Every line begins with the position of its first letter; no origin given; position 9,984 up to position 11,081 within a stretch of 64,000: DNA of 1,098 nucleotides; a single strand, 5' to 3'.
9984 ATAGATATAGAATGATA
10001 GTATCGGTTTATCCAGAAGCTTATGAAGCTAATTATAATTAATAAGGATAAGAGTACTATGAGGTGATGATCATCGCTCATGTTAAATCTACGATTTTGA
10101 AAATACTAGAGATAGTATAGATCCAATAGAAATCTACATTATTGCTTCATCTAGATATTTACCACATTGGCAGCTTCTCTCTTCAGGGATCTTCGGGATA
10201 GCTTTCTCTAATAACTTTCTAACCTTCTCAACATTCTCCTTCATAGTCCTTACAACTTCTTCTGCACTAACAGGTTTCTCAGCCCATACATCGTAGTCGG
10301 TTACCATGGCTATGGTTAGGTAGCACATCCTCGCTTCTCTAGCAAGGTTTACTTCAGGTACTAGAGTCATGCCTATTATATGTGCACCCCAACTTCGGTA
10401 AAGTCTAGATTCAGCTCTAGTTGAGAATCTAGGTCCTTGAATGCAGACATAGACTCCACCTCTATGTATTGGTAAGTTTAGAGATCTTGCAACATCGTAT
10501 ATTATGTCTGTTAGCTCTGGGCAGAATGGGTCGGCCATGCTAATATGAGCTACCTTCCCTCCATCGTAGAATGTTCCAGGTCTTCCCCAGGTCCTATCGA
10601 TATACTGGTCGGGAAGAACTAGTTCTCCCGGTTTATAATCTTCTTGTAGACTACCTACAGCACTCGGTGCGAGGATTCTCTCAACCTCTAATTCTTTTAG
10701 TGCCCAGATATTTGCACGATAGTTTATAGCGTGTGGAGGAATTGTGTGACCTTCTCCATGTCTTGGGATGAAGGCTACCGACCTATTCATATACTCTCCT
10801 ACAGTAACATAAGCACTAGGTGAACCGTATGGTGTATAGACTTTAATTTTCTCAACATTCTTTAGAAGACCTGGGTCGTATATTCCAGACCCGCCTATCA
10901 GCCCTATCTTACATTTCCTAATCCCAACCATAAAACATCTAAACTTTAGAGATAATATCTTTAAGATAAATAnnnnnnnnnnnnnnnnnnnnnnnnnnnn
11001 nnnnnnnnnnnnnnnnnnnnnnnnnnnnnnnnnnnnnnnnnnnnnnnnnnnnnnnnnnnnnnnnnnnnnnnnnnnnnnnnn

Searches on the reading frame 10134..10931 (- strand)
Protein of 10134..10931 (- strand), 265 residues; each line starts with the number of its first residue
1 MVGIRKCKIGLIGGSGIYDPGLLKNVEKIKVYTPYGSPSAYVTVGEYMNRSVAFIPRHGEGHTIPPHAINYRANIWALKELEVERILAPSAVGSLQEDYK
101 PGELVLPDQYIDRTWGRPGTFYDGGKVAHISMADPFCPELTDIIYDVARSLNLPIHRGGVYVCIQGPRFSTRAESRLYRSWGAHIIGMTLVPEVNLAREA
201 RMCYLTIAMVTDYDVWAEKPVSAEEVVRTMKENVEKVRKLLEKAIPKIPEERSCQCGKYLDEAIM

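Call 42: find_encoding_contigs(protein=window:10134-10931:-, flank=10000, max_places=1)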
Protein window:10134-10931:- (265 aa): 3 contigs read that carry it; 1 place shown.
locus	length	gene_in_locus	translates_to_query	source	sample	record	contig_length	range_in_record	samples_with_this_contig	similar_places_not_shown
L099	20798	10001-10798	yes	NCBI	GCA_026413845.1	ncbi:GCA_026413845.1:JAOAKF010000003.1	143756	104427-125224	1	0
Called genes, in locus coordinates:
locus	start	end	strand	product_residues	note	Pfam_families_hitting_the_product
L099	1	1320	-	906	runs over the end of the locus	PF02369:Big_1 (faint), PF24025:Ig_DR_A0283-like (faint), PF11974:bMG3 (faint), PF13620:CarboxypepD_reg (faint), PF17210:SdrD_B (faint), PF17789:MG4 (faint), PF17802:SpaA (faint)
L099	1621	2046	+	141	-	PF01894:YjbQ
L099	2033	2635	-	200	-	-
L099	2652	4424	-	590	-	PF04675:DNA_ligase_A_N, PF01068:DNA_ligase_A_M, PF09414:RNA_ligase (weak), PF04679:DNA_ligase_A_C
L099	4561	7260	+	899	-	PF00330:Aconitase, PF00694:Aconitase_C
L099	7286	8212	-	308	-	PF00288:GHMP_kinases_N, PF08544:GHMP_kinases_C (faint)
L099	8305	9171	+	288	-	PF02649:GCHY-1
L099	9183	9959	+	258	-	PF01973:MptE-like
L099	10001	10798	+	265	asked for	PF01048:PNP_UDP_1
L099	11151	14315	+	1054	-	PF00133:tRNA-synt_1, PF01406:tRNA-synt_1e (faint), PF09334:tRNA-synt_1g, PF13603:tRNA-synt_1_2, PF09334:tRNA-synt_1g, PF08264:Anticodon_1, PF19302:DUF5915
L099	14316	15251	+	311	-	PF09202:Rio2_N, PF00069:Pkinase (weak), PF01636:APH (faint), PF06293:Kdo (faint), PF01163:RIO1, PF03109:ABC1 (weak)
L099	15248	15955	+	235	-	PF12773:DZR (weak), PF13240:Zn_Ribbon_1 (faint)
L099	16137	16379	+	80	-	PF01423:LSM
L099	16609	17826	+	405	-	PF01941:AdoMet_Synthase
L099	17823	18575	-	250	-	PF21003:NucS_N, PF01939:NucS_C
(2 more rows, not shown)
